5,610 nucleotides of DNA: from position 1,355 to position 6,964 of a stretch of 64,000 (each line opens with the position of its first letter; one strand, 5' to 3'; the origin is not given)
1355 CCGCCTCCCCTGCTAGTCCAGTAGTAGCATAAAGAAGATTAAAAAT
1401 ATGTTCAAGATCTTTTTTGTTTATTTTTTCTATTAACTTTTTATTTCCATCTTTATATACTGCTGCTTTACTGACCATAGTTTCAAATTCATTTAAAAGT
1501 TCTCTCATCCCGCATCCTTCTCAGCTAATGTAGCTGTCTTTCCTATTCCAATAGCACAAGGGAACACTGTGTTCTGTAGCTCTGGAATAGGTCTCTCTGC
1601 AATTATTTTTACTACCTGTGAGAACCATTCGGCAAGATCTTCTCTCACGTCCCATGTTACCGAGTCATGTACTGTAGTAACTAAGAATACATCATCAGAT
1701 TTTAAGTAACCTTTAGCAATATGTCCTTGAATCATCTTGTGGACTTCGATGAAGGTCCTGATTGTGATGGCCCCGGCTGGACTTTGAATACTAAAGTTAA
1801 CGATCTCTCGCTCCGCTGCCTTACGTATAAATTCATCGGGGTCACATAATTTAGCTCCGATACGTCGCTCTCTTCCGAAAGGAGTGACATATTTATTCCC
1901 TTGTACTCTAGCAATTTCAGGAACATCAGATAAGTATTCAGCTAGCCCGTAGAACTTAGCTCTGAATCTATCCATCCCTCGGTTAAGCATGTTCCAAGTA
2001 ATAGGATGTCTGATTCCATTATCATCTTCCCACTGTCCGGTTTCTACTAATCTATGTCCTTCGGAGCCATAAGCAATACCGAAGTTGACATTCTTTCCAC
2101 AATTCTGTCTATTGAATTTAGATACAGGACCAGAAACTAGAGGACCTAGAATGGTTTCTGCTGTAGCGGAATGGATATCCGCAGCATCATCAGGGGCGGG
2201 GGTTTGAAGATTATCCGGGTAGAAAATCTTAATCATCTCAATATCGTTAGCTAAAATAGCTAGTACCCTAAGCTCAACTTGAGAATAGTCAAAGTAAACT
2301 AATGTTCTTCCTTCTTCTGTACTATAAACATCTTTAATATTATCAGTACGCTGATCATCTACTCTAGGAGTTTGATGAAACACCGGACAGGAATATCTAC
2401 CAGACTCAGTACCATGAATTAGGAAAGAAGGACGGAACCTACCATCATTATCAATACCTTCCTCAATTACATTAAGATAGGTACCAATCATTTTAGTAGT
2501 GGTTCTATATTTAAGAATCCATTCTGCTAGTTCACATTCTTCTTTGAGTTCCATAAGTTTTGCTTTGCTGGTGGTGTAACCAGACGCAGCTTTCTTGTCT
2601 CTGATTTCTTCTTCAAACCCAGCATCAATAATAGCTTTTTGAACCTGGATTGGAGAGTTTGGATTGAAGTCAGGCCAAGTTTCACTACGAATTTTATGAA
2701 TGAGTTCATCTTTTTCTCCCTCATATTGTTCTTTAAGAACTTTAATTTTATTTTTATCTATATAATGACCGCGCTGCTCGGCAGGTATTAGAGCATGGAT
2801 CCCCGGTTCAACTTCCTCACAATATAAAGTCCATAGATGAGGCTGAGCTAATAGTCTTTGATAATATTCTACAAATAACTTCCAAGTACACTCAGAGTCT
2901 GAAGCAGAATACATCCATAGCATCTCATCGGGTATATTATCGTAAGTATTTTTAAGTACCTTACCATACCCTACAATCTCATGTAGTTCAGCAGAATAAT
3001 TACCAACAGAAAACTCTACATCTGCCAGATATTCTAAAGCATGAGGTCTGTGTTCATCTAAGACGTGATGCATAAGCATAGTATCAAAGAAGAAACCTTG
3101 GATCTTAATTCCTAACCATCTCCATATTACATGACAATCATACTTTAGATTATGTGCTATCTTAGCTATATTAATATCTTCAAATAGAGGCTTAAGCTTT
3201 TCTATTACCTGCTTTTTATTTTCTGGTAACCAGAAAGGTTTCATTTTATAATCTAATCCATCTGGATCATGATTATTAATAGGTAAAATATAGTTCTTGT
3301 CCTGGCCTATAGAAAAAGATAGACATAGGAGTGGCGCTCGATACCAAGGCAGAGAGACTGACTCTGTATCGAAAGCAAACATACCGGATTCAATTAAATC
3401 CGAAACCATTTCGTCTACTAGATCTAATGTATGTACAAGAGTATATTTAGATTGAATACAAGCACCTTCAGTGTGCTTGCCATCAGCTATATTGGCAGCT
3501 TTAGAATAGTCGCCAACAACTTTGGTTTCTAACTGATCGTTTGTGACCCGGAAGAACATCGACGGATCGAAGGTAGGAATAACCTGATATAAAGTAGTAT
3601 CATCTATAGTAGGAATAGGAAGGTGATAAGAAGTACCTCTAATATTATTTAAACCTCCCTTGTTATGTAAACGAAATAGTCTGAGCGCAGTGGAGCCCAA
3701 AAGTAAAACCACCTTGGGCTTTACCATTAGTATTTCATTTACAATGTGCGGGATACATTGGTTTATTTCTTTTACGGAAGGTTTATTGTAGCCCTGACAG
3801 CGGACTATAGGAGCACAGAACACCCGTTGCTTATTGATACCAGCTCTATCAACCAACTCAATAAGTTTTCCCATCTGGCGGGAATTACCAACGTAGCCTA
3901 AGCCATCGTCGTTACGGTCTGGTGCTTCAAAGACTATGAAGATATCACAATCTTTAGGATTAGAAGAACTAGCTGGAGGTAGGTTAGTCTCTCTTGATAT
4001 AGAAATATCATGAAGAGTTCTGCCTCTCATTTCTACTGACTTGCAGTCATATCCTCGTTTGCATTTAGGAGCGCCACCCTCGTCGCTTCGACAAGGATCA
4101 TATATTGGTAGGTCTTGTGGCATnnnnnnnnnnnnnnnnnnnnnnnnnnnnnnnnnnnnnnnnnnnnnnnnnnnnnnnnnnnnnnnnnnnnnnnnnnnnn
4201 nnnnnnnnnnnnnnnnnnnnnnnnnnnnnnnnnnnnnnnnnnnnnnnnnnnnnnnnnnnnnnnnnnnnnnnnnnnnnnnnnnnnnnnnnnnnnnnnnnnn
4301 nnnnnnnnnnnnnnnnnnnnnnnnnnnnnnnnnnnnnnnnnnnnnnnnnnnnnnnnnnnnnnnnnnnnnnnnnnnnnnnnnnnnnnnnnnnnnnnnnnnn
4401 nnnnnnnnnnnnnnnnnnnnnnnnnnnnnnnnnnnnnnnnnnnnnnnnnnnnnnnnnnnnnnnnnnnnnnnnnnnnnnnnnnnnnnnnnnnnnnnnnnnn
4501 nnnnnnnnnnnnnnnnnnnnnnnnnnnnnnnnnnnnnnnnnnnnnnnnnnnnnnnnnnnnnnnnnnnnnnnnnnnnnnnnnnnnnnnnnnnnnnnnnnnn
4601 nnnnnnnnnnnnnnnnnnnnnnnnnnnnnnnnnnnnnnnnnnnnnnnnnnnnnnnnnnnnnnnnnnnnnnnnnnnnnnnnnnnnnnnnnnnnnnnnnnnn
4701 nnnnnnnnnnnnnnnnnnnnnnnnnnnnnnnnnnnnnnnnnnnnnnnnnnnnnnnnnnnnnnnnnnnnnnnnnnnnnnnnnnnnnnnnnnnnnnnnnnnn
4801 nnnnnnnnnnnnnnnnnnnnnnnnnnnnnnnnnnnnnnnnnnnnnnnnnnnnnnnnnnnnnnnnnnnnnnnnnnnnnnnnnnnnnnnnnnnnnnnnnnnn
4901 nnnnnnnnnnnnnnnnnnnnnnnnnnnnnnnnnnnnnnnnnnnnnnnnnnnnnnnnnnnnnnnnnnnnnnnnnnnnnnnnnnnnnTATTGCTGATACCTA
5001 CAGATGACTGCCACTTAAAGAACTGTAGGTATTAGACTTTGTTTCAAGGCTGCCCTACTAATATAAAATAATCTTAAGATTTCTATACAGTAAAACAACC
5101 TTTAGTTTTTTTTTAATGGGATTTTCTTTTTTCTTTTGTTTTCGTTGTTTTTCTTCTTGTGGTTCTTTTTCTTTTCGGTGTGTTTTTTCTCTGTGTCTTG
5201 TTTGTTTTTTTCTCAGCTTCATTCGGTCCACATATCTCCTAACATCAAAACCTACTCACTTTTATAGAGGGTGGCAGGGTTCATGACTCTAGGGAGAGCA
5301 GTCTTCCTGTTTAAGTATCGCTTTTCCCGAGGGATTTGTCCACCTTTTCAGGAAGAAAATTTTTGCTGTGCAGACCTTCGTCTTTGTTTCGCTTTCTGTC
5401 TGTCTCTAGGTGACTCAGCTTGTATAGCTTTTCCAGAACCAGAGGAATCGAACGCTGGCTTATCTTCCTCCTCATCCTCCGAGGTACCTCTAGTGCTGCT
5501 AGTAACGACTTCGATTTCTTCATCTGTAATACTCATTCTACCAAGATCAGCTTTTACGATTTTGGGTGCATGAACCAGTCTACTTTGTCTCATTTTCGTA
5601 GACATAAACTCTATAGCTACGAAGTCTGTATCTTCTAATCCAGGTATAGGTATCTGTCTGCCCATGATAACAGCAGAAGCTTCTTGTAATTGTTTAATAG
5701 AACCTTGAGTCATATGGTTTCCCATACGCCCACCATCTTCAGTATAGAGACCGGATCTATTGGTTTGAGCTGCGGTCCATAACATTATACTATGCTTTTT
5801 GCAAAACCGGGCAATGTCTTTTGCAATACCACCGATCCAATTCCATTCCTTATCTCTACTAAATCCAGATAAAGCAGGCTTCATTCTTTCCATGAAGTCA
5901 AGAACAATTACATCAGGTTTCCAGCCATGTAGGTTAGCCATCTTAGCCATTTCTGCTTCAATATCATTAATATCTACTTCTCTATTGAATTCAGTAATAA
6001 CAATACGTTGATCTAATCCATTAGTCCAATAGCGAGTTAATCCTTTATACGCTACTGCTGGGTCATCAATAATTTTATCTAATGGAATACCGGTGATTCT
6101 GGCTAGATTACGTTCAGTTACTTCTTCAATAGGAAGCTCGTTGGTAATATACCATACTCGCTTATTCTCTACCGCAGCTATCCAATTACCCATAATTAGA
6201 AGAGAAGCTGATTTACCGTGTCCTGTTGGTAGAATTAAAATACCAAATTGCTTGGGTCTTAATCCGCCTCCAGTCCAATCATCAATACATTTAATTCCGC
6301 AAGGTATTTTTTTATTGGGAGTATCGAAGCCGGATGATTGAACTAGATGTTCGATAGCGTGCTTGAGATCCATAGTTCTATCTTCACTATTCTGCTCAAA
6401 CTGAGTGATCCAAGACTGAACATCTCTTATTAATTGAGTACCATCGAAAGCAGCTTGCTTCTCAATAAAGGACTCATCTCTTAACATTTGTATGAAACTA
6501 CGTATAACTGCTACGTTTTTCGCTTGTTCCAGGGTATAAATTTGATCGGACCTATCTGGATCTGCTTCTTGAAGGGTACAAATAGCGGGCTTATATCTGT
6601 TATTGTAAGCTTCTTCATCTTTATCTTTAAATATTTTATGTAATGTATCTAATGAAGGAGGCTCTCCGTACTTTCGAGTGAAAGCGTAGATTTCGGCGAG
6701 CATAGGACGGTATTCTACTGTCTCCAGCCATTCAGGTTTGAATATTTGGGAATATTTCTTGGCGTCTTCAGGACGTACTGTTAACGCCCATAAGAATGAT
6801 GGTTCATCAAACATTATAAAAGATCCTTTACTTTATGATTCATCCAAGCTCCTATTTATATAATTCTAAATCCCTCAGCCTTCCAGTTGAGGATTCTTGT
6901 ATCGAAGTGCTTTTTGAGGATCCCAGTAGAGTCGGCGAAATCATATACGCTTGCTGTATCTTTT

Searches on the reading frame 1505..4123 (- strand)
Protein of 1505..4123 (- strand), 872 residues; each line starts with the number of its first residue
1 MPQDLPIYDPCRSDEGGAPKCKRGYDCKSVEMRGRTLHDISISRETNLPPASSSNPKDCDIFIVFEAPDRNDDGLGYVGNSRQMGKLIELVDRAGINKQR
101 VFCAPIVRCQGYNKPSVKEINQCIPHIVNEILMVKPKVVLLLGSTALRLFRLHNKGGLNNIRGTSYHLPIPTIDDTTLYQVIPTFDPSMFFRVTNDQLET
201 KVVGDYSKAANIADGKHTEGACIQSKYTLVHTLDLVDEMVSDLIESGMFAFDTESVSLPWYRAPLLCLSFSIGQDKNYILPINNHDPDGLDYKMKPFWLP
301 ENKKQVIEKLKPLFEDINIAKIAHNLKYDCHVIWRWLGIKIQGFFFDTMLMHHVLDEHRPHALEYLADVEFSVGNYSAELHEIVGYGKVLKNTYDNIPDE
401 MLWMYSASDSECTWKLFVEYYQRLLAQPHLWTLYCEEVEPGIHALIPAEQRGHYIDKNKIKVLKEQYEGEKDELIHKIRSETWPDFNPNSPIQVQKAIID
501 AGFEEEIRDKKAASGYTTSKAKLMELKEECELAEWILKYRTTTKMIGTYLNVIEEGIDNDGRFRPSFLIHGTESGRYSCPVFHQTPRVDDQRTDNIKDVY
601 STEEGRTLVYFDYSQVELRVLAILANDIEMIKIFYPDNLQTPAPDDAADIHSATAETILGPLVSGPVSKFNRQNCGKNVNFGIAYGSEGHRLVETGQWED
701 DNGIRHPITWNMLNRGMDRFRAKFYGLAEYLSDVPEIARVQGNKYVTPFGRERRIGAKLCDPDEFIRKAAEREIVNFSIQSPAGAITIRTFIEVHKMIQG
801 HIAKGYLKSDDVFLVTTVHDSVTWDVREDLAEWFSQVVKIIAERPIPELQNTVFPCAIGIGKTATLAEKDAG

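Call 11: search_protein_families(library=pfam, proteins=[window:1505-4123:-])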
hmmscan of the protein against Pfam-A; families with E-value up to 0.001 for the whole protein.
window:1505-4123:- (872 aa): 4 families
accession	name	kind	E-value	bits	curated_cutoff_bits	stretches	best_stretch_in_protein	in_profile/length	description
PF00476.26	DNA_pol_A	-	9.6e-50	170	34.3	1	459-842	3-357/381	DNA polymerase family A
PF01612.26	DNA_pol_A_exo1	-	2e-20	73.7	23.6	1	228-417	2-165/173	3'-5' exonuclease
PF03167.25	UDG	-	4.7e-15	56.3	24.3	1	55-195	5-126/141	Uracil DNA glycosylase superfamily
PF22619.2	DNA_polI_exo1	-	0.00018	21.8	27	1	296-392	26-118/140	DNA polymerase I, ribonuclease H-like domain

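Call 19: search_dna_similar(query=window:1505-4123:-, collection=phages, mode=protein, max_rows=15)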
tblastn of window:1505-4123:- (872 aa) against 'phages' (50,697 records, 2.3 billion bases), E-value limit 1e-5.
Records with a match: 2506; places in all: 2508; records where one place covers at least 80% of the query: 131.
Best place of each record, by identity: <60% 2506.
By first word of the organism name: Vibrio 433; Microbacterium 297; Salmonella 285; Mycobacterium 249; Bacillus 226; Escherichia 170; Arthrobacter 97; Gordonia 96; Klebsiella 88; Enterococcus 76; and 76 more.
By host as written in the record: - 467; Mycobacterium smegmatis mc2 155 173; Microbacterium foliorum NRRL B-24224 132; Microbacterium foliorum NRRL B-24224 SEA 124; Escherichia coli 54; Listeria monocytogenes 53; Arthrobacter globiformis B-2979 45; Mycobacterium smegmatis mc#155 41; and 455 more.
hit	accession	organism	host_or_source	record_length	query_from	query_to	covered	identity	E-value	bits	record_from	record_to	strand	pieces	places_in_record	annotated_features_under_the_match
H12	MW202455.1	Caudoviricetes sp.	Manatee Spring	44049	55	845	91%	27.4%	5e-62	235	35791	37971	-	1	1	DNA polymerase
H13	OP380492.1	Bacillus phage Nachito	Bacillus sp. ET1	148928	50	862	93%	24.3%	1e-43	178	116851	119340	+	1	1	DNA polymerase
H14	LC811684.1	Vibrio phage VF16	Vibrio parahaemolyticus NBRC 12711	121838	139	860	83%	26.8%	6e-37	157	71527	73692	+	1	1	DNA polymerase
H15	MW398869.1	Vibrio phage VPG01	Vibrio parahaemolyticus FORC023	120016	139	860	83%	26.8%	7e-37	156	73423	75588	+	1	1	DNA polymerase I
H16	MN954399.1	Vibrio phage VPT02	Vibrio parahaemolyticus ATCC 33844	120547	139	860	83%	26.7%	2e-36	155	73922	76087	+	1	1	DNA polymerase I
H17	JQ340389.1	Vibrio phage pVp-1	Vibrio parahaemolyticus ATCC 33844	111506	139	860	83%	26.6%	1e-36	156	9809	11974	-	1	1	DNA polymerase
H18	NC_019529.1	Vibrio phage pVp-1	Vibrio parahaemolyticus ATCC 33844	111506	139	860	83%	26.6%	1e-36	156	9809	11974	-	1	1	DNA polymerase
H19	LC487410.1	Vibrio phage KIT04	Vibrio parahaemolyticus ATCC 17802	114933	139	860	83%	26.5%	4e-37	157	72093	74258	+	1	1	DNA polymerase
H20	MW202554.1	Caudoviricetes sp.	Manatee Spring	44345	43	826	88%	24.8%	3e-13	156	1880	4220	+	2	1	DNA polymerase (x2)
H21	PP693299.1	Yersinia phage vB_YenM_P744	Yersinia enterocolitica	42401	38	858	94%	23.2%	1e-36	156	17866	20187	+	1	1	DNA polymerase I | cytidine deaminase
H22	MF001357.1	Clostridium phage CP3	Clostridium perfringens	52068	78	843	88%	24.9%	6e-34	147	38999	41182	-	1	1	DNA polymerase I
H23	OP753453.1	Clostridium phage E1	Clostridium perfringens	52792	78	843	88%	24.9%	1e-33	146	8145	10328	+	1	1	DNA polymerase I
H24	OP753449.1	Clostridium phage A2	Clostridium perfringens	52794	78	843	88%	24.9%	1e-33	146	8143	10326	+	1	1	DNA polymerase I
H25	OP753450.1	Clostridium phage C2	Clostridium perfringens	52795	78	843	88%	24.9%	1e-33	146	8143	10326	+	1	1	DNA polymerase I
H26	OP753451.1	Clostridium phage H1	Clostridium perfringens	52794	78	843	88%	24.9%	1e-33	146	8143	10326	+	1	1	DNA polymerase I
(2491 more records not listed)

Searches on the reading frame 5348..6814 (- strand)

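Call 11: search_protein_families(library=pfam, proteins=[window:5348-6814:-])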
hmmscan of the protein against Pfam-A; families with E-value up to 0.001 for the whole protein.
window:5348-6814:- (488 aa): 1 family
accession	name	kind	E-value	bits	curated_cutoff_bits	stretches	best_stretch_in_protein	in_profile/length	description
PF03796.21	DnaB_C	-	9.9e-10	38.7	27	1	170-354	2-181/255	DnaB-like helicase C terminal domain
